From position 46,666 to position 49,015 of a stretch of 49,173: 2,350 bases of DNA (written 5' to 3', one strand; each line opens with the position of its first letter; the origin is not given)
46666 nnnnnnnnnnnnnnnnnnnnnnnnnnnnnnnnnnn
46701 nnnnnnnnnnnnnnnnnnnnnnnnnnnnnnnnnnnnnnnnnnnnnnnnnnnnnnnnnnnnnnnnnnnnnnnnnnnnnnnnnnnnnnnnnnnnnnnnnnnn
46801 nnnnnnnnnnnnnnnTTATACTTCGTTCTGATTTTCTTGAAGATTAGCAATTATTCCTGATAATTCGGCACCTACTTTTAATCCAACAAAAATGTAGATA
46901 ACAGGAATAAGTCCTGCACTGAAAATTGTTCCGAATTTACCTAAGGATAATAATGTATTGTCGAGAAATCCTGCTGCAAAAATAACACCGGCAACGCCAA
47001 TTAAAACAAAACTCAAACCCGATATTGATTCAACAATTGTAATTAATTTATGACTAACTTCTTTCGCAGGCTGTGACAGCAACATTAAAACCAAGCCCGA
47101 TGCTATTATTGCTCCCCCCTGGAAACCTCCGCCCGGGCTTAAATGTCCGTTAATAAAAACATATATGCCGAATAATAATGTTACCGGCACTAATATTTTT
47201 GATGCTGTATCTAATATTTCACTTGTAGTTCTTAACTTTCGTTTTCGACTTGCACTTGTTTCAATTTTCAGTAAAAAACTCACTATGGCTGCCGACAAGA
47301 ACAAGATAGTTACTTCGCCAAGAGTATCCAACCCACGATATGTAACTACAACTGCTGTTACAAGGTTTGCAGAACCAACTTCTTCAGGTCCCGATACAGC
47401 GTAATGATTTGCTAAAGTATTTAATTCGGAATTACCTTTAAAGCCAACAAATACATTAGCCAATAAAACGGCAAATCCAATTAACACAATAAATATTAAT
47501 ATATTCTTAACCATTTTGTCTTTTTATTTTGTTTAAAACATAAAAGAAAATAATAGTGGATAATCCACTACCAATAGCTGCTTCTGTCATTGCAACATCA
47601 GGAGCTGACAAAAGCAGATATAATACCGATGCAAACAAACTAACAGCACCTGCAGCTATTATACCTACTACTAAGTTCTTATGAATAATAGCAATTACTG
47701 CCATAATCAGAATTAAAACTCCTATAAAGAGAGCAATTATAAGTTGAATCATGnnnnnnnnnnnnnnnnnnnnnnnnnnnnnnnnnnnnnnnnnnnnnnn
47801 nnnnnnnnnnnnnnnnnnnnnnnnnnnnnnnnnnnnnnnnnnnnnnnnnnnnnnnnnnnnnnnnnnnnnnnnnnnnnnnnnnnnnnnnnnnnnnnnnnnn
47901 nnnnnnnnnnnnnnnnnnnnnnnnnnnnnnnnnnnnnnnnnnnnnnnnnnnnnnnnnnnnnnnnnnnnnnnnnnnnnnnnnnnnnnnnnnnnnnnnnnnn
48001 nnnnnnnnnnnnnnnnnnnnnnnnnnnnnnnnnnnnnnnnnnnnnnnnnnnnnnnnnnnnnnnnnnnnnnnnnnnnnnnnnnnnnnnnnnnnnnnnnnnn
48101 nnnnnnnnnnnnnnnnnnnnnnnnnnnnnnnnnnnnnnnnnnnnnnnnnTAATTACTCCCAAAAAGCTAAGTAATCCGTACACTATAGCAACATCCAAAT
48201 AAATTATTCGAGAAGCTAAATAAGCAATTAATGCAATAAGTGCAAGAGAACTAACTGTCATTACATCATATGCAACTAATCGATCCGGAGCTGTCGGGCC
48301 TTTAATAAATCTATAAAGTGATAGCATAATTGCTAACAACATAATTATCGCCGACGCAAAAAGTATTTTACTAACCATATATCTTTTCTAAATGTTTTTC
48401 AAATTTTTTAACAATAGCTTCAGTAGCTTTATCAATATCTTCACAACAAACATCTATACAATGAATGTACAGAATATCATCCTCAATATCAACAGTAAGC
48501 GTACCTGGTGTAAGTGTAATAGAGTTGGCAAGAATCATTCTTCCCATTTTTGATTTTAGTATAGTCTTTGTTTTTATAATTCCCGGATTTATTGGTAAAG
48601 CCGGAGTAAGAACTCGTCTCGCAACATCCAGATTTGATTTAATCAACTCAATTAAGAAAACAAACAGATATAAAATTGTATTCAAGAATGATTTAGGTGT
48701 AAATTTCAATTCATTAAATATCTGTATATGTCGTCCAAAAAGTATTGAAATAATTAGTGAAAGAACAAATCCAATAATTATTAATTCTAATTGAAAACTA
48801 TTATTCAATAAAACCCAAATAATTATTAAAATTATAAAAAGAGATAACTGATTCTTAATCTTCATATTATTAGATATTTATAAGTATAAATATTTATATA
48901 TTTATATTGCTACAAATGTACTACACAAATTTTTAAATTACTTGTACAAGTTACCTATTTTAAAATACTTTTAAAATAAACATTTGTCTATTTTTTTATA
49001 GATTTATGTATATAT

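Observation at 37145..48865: MBX/MBS-style Mrp-antiporter + complex-I-like energy-converting operon with unknown substrate in a Bacteroidota-like genome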

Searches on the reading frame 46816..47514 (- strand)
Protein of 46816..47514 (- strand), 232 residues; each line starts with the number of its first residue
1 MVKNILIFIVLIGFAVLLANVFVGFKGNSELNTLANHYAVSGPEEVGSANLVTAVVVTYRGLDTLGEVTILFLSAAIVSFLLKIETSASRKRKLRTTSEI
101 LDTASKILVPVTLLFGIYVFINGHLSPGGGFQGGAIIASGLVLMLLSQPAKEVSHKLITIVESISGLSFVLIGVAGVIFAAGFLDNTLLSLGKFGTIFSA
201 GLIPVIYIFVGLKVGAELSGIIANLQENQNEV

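Call 4: search_protein_families(library=pfam, proteins=[window:46816-47514:-], max_evalue=0.01)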
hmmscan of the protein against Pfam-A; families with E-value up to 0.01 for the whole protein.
window:46816-47514:- (232 aa): 3 families
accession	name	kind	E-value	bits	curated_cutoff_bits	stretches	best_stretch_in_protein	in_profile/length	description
PF04039.18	MnhB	-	2.4e-25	89.6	22.5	1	100-218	1-125/127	Domain related to MnhB subunit of Na+/H+ antiporter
PF09878.14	DUF2105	-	1.6e-08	35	32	1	84-179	80-167/200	Predicted membrane protein (DUF2105)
PF20501.3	MbhE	-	9.6e-07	29.2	27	1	28-83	27-82/98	MBH, subunit E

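Call 47: search_protein_families(library=ncbifam, proteins=[window:46816-47514:-], max_evalue=0.00001)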
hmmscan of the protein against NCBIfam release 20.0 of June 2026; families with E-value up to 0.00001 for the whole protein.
window:46816-47514:- (232 aa): 20 families
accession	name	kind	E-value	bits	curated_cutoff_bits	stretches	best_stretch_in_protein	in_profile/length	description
NF009217.0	PRK12567.1-1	equivalog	1.1e-49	169.1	268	1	2-228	5-234/238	putative monovalent cation/H+ antiporter subunit B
NF009161.0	PRK12507.1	equivalog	2.2e-27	96.2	272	1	33-227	126-331/336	putative monovalent cation/H+ antiporter subunit B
NF006248.0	PRK08386.1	subfamily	1.7e-25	89.7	92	1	98-228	4-146/151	putative monovalent cation/H+ antiporter subunit B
NF009290.0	PRK12650.1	equivalog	1.4e-19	69.5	980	1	8-184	691-876/966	DUF4040 family protein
NF009288.0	PRK12648.1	equivalog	4.5e-19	68.1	1104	1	29-185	720-891/954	monovalent cation/H+ antiporter subunit A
NF009229.0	PRK12579.1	equivalog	9.1e-19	68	229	1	49-223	44-242/258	putative monovalent cation/H+ antiporter subunit B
NF004924.0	PRK06281.1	equivalog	1.4e-17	64.1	137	1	110-228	14-147/154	putative monovalent cation/H+ antiporter subunit B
NF009219.0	PRK12567.1-3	equivalog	6.5e-17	61.8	179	1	29-215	24-203/220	putative monovalent cation/H+ antiporter subunit B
NF006249.0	PRK08387.1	equivalog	1.2e-16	61.3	111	1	98-219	4-120/133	putative monovalent cation/H+ antiporter subunit B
NF009162.0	PRK12508.1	equivalog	1.9e-16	60.5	120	1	98-218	4-126/139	Na(+)/H(+) antiporter subunit B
NF009223.0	PRK12573.1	subfamily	3.9e-13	49.7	152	1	98-187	5-97/140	Na(+)/H(+) antiporter subunit B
NF009224.0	PRK12574.1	equivalog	7e-13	49.2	171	1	97-163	4-70/141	monovalent cation/H+ antiporter subunit B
NF009160.0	PRK12505.1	equivalog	1.3e-12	47.5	140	1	95-222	23-151/179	putative monovalent cation/H+ antiporter subunit B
NF009163.0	PRK12509.1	equivalog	6.7e-12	45.7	148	1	98-178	3-83/137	Na+/H+ antiporter subunit B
NF009284.0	PRK12644.1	equivalog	4.7e-11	41.5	962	1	88-172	806-890/975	Na+/H+ antiporter subunit A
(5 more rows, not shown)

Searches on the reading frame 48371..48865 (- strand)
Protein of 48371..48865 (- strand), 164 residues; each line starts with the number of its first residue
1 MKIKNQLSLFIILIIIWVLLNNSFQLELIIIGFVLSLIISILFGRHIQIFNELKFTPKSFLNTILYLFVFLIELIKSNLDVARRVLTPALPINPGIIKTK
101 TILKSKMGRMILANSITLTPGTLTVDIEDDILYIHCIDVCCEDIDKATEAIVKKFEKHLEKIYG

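Call 4: search_protein_families(library=pfam, proteins=[window:48371-48865:-], max_evalue=0.01)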
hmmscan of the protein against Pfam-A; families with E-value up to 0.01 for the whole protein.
window:48371-48865:- (164 aa): 1 family
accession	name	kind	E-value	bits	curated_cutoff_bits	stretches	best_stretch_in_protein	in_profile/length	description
PF01899.21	MNHE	-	5.8e-42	143.4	27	1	10-162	1-145/145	Na+/H+ ion antiporter subunit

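Call 47: search_protein_families(library=ncbifam, proteins=[window:48371-48865:-], max_evalue=0.00001)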
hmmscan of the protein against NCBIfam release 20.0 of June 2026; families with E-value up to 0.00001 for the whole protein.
window:48371-48865:- (164 aa): 15 families
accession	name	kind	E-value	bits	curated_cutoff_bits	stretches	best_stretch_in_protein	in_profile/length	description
TIGR00942.1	2a6301s05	subfamily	5.1e-34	117.3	212.25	1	17-163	1-143/144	multicomponent Na+:H+ antiporter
NF009292.0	PRK12651.1-3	equivalog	3.9e-30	105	213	1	6-160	4-154/158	Na+/H+ antiporter subunit E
NF006519.0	PRK08965.1-3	equivalog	4.9e-27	94.7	190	1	7-162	4-155/158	Na+/H+ antiporter subunit E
NF009295.0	PRK12652.1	equivalog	4.5e-26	91.9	290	1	6-137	171-303/368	monovalent cation/H+ antiporter subunit E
NF006518.0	PRK08965.1-2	equivalog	1.2e-25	90.3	159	1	9-163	15-165/166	Na+/H+ antiporter subunit E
NF006245.0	PRK08383.1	subfamily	1e-24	87.3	192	1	24-160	26-164/168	putative monovalent cation/H+ antiporter subunit E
NF006244.0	PRK08382.1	equivalog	2.3e-24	86.5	226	1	10-163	39-200/201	putative monovalent cation/H+ antiporter subunit E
NF009291.0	PRK12651.1-1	equivalog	5.7e-24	84.9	228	1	6-161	4-155/159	Na+/H+ antiporter subunit E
NF006517.0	PRK08965.1-1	equivalog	4.1e-23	82.3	180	1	5-159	3-156/161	Na+/H+ antiporter subunit E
NF006520.0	PRK08965.1-4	equivalog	1.2e-19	70.8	175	1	9-163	10-161/162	Na+/H+ antiporter subunit E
NF004922.0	PRK06279.1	equivalog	5e-17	62.1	99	1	61-135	4-76/100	putative monovalent cation/H+ antiporter subunit E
NF006521.0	PRK08965.1-5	equivalog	3e-16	59.5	141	1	3-159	12-166/180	Na+/H+ antiporter subunit E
NF009240.0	PRK12596.1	equivalog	8e-15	55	277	1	5-164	6-160/171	putative monovalent cation/H+ antiporter subunit E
NF005131.0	PRK06580.1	equivalog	1.6e-12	47.6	121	1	61-158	7-103/107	putative monovalent cation/H+ antiporter subunit E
NF009293.0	PRK12651.1-4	equivalog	2.1e-12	47.4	195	1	7-161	11-167/173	Na+/H+ antiporter subunit E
